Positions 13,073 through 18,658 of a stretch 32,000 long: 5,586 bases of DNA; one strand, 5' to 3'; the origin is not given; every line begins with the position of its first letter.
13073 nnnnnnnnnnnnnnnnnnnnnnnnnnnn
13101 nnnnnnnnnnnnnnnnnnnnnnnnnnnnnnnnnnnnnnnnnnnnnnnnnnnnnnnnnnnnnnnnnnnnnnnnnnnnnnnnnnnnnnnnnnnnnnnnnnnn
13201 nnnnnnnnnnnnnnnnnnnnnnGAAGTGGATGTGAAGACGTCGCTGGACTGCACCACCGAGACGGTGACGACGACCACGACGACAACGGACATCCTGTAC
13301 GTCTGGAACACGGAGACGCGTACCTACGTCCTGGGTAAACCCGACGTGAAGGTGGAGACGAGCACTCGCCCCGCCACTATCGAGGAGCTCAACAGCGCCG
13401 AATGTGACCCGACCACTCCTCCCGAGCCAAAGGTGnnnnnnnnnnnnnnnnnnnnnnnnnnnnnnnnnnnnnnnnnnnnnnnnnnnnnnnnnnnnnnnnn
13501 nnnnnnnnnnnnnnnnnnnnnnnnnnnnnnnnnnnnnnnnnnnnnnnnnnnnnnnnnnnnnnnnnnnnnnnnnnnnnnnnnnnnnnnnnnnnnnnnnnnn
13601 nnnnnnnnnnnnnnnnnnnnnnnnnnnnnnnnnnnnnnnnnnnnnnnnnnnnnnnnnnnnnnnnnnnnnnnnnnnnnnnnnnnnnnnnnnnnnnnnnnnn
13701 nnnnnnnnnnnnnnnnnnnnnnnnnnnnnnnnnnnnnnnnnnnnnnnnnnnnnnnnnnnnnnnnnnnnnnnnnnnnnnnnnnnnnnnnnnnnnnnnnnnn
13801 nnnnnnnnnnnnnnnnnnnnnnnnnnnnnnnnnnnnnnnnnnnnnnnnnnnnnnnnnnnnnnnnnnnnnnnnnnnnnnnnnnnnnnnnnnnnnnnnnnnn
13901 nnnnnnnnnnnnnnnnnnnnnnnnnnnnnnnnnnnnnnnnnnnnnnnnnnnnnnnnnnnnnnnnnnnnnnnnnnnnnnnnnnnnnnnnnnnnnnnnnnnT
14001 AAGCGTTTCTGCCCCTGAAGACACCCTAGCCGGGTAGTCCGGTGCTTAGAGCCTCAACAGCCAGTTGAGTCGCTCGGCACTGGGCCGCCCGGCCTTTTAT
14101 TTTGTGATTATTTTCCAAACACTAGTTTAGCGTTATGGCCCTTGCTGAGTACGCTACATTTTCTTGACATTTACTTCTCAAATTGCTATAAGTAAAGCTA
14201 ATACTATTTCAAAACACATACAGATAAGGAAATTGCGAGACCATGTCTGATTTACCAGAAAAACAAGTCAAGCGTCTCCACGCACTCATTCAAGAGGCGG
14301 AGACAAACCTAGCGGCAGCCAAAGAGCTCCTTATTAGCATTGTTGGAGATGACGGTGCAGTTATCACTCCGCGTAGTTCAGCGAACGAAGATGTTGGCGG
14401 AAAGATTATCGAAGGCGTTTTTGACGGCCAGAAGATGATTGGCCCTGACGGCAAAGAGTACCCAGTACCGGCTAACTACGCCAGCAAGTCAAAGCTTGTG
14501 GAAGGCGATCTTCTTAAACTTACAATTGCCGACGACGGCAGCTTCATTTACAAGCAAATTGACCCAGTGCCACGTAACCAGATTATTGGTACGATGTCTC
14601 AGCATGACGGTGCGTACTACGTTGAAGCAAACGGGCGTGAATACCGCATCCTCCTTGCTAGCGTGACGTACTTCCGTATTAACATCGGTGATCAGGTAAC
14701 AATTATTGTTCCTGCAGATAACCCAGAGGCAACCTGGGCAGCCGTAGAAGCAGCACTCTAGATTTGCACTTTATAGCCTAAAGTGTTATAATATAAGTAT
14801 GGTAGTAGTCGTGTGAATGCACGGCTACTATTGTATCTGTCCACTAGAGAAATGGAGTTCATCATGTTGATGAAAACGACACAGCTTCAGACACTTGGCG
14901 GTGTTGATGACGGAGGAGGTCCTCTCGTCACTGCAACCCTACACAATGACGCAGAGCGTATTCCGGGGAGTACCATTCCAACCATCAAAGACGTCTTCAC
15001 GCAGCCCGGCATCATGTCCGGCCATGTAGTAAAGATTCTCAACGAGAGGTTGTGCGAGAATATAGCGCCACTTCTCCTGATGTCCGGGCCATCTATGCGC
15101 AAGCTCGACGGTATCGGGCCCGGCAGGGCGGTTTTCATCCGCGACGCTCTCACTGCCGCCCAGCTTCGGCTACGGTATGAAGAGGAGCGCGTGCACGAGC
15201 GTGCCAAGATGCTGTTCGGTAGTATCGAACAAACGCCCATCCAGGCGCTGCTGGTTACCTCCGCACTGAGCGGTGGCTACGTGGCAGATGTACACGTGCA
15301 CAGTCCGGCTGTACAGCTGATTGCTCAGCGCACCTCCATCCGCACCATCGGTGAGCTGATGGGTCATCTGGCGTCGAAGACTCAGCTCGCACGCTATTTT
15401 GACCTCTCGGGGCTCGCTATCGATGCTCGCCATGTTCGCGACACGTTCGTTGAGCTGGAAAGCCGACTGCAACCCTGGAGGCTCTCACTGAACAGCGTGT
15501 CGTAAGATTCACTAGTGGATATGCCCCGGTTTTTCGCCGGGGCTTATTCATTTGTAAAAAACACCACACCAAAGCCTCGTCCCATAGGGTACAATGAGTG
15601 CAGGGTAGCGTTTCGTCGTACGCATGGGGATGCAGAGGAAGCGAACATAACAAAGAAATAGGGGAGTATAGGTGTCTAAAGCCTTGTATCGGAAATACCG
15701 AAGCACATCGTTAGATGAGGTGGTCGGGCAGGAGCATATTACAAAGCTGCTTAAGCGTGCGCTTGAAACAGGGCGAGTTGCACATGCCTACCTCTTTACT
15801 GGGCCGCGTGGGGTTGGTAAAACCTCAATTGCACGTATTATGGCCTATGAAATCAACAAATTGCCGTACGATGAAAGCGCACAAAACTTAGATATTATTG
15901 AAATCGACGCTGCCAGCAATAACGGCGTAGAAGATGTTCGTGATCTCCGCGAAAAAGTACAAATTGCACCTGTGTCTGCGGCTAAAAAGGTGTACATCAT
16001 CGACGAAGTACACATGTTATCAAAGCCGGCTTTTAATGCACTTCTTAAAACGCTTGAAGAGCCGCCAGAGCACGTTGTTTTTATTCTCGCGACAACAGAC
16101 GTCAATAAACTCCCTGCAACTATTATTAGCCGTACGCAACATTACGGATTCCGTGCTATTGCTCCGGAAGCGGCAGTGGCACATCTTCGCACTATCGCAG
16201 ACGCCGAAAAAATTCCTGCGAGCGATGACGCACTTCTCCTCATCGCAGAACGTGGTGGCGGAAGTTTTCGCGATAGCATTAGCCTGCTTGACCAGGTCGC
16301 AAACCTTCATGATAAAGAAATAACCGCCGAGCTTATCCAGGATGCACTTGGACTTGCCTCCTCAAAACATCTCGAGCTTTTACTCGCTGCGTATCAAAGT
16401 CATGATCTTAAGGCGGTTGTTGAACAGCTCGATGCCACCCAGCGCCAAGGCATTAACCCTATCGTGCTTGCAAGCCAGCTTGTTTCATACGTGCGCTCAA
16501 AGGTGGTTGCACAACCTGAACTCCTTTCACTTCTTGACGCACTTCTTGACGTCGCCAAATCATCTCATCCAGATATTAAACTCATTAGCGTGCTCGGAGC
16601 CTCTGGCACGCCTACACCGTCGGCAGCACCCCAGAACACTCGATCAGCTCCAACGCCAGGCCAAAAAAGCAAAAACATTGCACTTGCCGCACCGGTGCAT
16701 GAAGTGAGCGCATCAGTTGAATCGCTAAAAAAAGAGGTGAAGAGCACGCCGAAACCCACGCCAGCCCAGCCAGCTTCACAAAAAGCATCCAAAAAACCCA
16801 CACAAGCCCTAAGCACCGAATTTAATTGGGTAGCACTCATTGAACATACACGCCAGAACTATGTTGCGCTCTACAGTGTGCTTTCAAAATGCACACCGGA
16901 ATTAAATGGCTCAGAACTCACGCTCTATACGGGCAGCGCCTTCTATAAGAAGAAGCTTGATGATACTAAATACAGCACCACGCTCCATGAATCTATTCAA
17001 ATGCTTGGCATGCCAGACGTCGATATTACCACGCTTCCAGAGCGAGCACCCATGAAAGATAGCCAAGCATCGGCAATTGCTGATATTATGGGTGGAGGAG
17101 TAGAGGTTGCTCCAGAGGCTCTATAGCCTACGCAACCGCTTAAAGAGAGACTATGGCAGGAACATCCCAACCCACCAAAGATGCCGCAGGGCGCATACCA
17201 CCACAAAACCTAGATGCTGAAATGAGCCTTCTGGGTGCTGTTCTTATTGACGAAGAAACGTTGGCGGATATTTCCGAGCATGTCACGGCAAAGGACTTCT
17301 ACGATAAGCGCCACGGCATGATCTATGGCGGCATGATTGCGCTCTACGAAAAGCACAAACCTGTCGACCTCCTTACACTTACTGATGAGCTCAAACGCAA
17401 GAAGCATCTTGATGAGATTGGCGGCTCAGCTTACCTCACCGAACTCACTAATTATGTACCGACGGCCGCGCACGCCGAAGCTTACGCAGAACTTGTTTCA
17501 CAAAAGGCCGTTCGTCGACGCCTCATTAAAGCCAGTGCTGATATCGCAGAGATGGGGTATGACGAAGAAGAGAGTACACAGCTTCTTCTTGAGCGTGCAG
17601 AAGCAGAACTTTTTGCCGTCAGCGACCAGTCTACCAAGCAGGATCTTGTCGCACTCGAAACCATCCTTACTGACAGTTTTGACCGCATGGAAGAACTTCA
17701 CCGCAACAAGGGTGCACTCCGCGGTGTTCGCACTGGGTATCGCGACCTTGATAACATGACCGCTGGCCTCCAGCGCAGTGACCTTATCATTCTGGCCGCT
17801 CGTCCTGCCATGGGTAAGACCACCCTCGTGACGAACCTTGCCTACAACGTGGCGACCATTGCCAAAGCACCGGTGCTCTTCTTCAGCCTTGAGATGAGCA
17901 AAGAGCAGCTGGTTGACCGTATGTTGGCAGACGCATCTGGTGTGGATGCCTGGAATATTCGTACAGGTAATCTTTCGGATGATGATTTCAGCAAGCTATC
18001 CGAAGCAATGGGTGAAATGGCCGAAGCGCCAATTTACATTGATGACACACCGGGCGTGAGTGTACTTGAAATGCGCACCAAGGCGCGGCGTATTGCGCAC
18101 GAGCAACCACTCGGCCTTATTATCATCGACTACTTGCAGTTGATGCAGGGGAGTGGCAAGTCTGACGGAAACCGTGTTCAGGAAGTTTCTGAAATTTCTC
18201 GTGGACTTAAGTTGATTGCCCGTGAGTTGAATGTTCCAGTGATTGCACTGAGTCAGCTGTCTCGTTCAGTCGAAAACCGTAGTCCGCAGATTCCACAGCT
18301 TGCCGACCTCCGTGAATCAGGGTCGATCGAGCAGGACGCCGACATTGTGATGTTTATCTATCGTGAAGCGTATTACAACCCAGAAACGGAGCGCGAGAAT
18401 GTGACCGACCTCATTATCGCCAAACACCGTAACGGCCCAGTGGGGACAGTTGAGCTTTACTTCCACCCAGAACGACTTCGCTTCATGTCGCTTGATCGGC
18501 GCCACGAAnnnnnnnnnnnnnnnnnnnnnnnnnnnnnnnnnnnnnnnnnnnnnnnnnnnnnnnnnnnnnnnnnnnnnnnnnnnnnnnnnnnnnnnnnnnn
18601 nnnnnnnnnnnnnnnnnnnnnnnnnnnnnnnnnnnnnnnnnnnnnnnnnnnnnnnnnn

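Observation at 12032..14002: High-GC, LAxTG-anchored surface protein built from five Cys-bracketed tandem domains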

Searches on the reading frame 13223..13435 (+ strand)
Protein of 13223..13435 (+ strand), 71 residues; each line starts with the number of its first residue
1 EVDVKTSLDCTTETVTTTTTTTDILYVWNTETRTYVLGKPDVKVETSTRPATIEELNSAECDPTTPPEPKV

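Call 49: predict_structure(alignment_id=A2)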
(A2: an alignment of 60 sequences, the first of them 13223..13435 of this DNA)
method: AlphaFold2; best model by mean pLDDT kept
length: 71 residues; sequences in the alignment: 60
mean_pLDDT: 86.6   pTM: 0.57
mean pLDDT of the five models: 86.6, 86.0, 86.0, 84.1, 82.6
residues with pLDDT >= 90: 43; 70-90: 19; 50-70: 9; < 50: 0
segments of 3 or more residues with pLDDT < 50: none
pLDDT, mean of each block of 10 residues (from residue 1): 91 91 93 93 94 81 65 60
secondary structure, 60 per line:
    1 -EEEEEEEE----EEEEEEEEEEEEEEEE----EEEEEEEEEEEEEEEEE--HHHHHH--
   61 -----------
elements in order: E2-9 E14-29 E34-50 H53-58

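Call 56: fold_search(model_id=the predicted structure, library=pdb)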
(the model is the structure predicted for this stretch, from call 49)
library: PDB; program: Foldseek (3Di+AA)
matches with E <= 10: 616; with E <= 0.001: 0
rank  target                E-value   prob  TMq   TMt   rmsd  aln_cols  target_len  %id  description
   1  6yfk_AA               7.6e-02  0.97  0.48  0.27   5.5        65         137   11  Virus-like particle of bacteriophage ESE007 (released 2020-09-02)
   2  6yft_AA               1.1e-01  0.97  0.49  0.34   6.1        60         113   12  Virus-like particle of Wenzhou levi-like virus 1 (released 2020-09-02)
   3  7tjg_A                1.3e-01  0.97  0.52  0.31   4.8        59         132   12  Bacteriophage Q beta capsid protein, A38K/A40C/D102C in T1 symmetry (released 2023-01-25)
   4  7tje_A                1.6e-01  0.95  0.51  0.31   5.2        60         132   12  Bacteriophage Q beta capsid protein A38K (released 2023-01-25)
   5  3eiv_C                1.8e-01  0.87  0.42  0.30   5.9        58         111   12  Crystal Structure of Single-stranded DNA-binding protein from Streptomyces coelicolor (released 2009-09-08)
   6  6yfn_AA               1.9e-01  0.30  0.33  0.21   6.2        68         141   10  Virus-like particle of bacteriophage ESE058 (released 2020-09-02)
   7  5kip_A                2.1e-01  0.94  0.51  0.31   4.9        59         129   12  Asymmetric unit for the coat proteins of phage Qbeta (released 2016-10-05)
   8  8w5u_c                2.1e-01  0.92  0.49  0.30   5.0        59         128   12  Cryo-EM structure of QbN10F-Ab40 (released 2025-02-26)
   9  7f5y_B                2.4e-01  0.91  0.48  0.32   5.7        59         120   14  Crystal structure of the single-stranded dna-binding protein from Mycobacterium tuberculosis- Form III (released 2022-05-11)
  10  8w5g_B                2.5e-01  0.84  0.48  0.29   5.4        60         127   13  Cryo-EM structure of Qb-Ab7 (released 2025-02-26)
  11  8w5f_C                2.9e-01  0.89  0.50  0.31   4.9        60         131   12  Cryo-EM structure of Qb-Ab6 (released 2025-02-26)
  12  1qbe_B                3.1e-01  0.89  0.52  0.31   5.2        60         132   12  BACTERIOPHAGE Q BETA CAPSID (released 1996-07-11)
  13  9bli_B                3.1e-01  0.80  0.43  0.15   5.0        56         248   12  Crystal structure of Actin capping protein in complex with a fragment of Legionella pneumophila RavB (released 2025-05-07)
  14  8w5w_A                3.3e-01  0.89  0.50  0.31   5.0        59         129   12  Cryo-EM structure of Qb-Ab8 (released 2025-02-26)
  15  6yfb_AA               3.5e-01  0.30  0.32  0.17   5.3        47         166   13  Virus-like particle of bacteriophage AVE016 (released 2020-09-02)
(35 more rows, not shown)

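Call 65: search_protein_representatives(alignment_id=A2)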
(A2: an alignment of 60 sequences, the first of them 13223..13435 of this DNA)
Query: 60 sequences, 61 profile positions. Proteins with E-value up to 0.001 (for the whole library): 725; up to 1e-10: 262; up to 1e-30: 34. The best 150 are listed.
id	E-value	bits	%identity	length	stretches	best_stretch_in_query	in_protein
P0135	3.4e-147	494.8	-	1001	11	2-59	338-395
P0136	2.3e-102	351.2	-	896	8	2-59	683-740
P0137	2.3e-71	251.9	-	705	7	2-61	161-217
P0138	1.4e-63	227.0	-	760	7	2-61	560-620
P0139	6.5e-62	221.6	-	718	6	1-60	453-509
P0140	3.9e-61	219.2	-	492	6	2-59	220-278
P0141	4.3e-59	212.6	-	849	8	2-61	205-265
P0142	3.2e-56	203.4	-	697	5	1-59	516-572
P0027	2.4e-55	200.6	-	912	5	1-61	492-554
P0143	4.5e-54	196.5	-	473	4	2-61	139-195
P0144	1.0e-50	185.8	-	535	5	2-57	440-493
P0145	3.3e-49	181.0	-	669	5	1-59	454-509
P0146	9.1e-49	179.5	-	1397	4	2-55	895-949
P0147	4.8e-48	177.2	-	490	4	1-60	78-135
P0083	4.0e-46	171.1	-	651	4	2-59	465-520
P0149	7.8e-43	160.5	-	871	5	2-61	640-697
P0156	9.3e-37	141.1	-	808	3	2-59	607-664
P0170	2.5e-28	114.1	-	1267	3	2-59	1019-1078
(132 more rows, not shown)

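Call 66: search_protein_families(library=pfam, proteins=[P0135, P0136, P0137, P0138, P0139, P0141, P0146, P0149, P0170, P0156], max_evalue=0.001)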
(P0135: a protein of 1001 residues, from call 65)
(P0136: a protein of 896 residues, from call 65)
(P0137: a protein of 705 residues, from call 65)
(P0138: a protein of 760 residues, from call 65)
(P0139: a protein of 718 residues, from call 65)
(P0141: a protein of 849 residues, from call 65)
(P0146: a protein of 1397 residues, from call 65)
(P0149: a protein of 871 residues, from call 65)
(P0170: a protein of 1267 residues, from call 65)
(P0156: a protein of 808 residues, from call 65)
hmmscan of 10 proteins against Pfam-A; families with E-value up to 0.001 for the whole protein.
P0135 (1001 aa): 0 families

P0136 (896 aa): 2 families
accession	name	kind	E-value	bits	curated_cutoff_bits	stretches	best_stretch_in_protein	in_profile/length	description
PF03382.20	DUF285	-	1.9e-13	50.7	25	1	38-132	6-98/120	Mycoplasma protein of unknown function, DUF285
PF18676.6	MBG_2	-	7e-09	36.6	25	1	230-305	1-72/72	MBG domain (YGX type)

P0137 (705 aa): 1 family
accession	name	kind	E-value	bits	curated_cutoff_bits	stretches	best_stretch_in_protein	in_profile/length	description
PF19028.6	TSP1_spondin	-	7.3e-06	26.6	41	0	292-315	6-29/52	Spondin-like TSP1 domain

P0138 (760 aa): 0 families

P0139 (718 aa): 1 family
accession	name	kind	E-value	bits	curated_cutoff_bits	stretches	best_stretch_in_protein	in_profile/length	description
PF00507.24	Oxidored_q4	-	0.00017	22.2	23.3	0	449-470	20-41/99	NADH-ubiquinone/plastoquinone oxidoreductase, chain 3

P0141 (849 aa): 2 families
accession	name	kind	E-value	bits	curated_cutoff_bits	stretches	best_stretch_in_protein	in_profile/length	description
PF20896.2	ToMV_Hel_N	-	2.4e-06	28.2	27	0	654-693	101-136/158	Tomato mosaic virus helicase, N-terminal domain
PF22170.1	AnkX_ins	-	0.00063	20.3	27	0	386-409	33-57/83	Phosphocholine transferase AnkX insertion domain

P0146 (1397 aa): 3 families
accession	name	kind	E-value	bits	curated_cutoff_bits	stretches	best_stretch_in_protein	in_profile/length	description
PF17963.7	Big_9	-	5.8e-07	30.8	23.6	1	1287-1356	14-88/89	Bacterial Ig domain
PF17892.7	Cadherin_5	-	0.00011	22.4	26.5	1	1308-1349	47-89/98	Cadherin-like domain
PF17936.7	Big_6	-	0.00012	22.6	27.6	0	1200-1272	19-81/83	Bacterial Ig domain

P0149 (871 aa): 4 families
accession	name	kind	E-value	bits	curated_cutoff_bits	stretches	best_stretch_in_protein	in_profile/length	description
PF12799.13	LRR_4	-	2.2e-16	60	27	3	213-249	1-38/44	Leucine Rich repeats (2 copies)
PF23952.1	LRR_EndoS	-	3.2e-06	27.8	27.9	0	105-188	26-113/116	Endo-beta-N-acetylglucosaminidase EndoS LRR domain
PF23598.1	LRR_14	-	0.00011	21.5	40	1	66-224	131-274/353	Leucine-rich repeat region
PF13855.12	LRR_8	-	0.00012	22.2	27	0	158-190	24-58/61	Leucine rich repeat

P0170 (1267 aa): 1 family
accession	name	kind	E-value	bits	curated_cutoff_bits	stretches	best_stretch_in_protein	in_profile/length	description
PF05547.17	Peptidase_M6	-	0.00048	19.9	22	1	213-327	175-262/294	Immune inhibitor A peptidase M6, catalytic domain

P0156 (808 aa): 1 family
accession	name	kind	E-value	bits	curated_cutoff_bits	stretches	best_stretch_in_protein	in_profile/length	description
PF17802.7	SpaA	-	1e-17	64.5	23.1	1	407-495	2-81/91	Prealbumin-like fold domain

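Call 84: search_solved_structures(query=A2, max_evalue=1)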
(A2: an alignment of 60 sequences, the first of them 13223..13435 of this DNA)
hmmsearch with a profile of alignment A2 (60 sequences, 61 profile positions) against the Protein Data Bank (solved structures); distinct sequences matched with E-value up to 1: 1.
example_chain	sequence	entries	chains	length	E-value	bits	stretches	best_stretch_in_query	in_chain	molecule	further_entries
5gqt_A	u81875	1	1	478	0.074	16.4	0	19-49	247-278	Nitrile-specifier protein 1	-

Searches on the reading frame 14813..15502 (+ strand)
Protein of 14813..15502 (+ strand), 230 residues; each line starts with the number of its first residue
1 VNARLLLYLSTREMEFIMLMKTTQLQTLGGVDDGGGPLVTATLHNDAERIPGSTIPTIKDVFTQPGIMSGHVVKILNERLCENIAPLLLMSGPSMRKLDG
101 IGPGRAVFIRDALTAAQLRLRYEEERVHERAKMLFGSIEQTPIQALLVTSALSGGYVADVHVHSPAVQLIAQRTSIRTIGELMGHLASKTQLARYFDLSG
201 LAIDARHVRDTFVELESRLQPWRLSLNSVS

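Call 17: search_protein_families(library=pfam, proteins=[window:14813-15502:+], max_evalue=0.01)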
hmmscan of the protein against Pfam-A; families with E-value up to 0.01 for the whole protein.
window:14813-15502:+ (230 aa): 1 family
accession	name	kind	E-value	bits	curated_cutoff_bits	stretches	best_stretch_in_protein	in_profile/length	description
PF03450.22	CO_deh_flav_C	-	0.0055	17.3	25.5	1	115-185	19-83/102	CO dehydrogenase flavoprotein C-terminal domain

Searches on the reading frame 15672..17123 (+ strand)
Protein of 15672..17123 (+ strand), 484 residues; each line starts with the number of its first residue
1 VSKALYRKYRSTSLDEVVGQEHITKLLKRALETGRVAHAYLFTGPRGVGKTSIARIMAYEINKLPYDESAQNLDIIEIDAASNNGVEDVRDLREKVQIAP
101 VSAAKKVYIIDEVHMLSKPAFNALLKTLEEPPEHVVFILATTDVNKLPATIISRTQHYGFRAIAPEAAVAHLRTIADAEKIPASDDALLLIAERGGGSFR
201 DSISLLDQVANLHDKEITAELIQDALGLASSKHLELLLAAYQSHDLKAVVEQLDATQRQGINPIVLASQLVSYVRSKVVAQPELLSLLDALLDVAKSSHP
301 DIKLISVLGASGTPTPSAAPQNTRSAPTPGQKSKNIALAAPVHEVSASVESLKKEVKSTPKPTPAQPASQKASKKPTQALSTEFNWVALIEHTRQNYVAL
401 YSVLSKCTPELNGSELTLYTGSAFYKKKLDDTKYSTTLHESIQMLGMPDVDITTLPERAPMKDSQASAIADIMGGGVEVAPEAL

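Call 17: search_protein_families(library=pfam, proteins=[window:15672-17123:+], max_evalue=0.01)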
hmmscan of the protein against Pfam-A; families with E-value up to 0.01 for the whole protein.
window:15672-17123:+ (484 aa): 19 families
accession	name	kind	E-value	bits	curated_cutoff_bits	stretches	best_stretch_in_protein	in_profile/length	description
PF13177.12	DNA_pol3_delta2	-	2.2e-34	119.2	27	1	19-162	1-159/161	DNA polymerase III, delta subunit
PF00004.35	AAA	-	6.2e-14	53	21.2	1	41-156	2-124/131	ATPase family associated with various cellular activities (AAA)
PF22608.2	DNAX_ATPase_lid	-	1.3e-09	38.1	27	1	170-208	4-42/49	DNA polymerase III clamp loader subunit, ATPase lid domain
PF05496.18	RuvB_N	-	4.9e-07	30.1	27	1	10-130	2-110/159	Holliday junction DNA helicase RuvB P-loop domain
PF13401.12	AAA_22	-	9.9e-07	29.6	27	1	40-141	8-122/130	AAA domain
PF13173.12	AAA_14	-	1.7e-06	28.5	27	1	39-137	4-93/129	AAA domain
PF07728.20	AAA_5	-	1.8e-05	25.2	22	1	41-133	3-95/139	AAA domain (dynein-related subfamily)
PF11490.13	DNA_pol3_a_NII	-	6.8e-05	23.2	26.3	1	386-452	3-68/117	DNA polymerase III polC-type N-terminus II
PF01078.27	Mg_chelatase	-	0.00023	21.1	20.3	1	14-80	2-65/207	Magnesium chelatase, subunit ChlI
PF13479.12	AAA_24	-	0.00032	21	27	1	40-122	5-82/195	AAA domain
PF12775.13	AAA_7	-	0.00035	20.6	25.8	1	37-122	33-118/181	P-loop containing dynein motor region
PF13604.12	AAA_30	-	0.00037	20.7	27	1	40-138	21-122/191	AAA domain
PF13191.12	AAA_16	-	0.0004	21.3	32.6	1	17-61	2-48/167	AAA ATPase domain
PF06068.19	TIP49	-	0.00054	19.7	23.8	0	106-141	276-310/347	TIP49 P-loop domain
PF12169.13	DNA_pol3_gamma3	-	0.0016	18.7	24.4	1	217-276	1-60/143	DNA polymerase III subunits gamma and tau domain III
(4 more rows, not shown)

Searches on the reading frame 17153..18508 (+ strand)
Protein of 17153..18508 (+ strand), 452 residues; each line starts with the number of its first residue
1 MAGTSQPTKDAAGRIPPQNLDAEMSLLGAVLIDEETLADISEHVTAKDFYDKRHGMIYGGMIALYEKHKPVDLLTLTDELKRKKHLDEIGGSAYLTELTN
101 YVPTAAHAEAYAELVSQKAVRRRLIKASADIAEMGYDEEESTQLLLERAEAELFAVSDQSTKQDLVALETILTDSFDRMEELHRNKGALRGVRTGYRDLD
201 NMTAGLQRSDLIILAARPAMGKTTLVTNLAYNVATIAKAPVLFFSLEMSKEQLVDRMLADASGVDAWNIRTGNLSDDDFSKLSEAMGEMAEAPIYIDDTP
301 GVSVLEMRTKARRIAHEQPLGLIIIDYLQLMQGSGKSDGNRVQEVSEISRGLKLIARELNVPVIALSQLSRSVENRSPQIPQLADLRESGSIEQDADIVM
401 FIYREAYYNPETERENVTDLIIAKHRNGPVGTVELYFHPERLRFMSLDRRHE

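Call 17: search_protein_families(library=pfam, proteins=[window:17153-18508:+], max_evalue=0.01)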
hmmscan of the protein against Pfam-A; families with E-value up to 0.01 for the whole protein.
window:17153-18508:+ (452 aa): 6 families
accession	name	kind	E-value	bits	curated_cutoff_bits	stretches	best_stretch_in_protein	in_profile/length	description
PF03796.21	DnaB_C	-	4e-110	367.6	27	1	191-445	1-254/255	DnaB-like helicase C terminal domain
PF00772.26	DnaB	-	2.8e-33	114.5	23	1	16-116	2-102/103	DnaB-like helicase N terminal domain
PF13481.12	AAA_25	-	3.5e-14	53.3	27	1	206-369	30-190/195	AAA domain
PF06745.19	ATPase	-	2.2e-05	24.4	26.6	1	192-337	1-137/231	KaiC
PF20307.4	divDNAB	-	0.002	17.3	26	0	170-235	31-103/356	Divergent DnaB-like ATPase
PF20720.3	nSTAND3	-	0.0078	16.4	27.2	0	202-236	10-44/155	Novel STAND NTPase 3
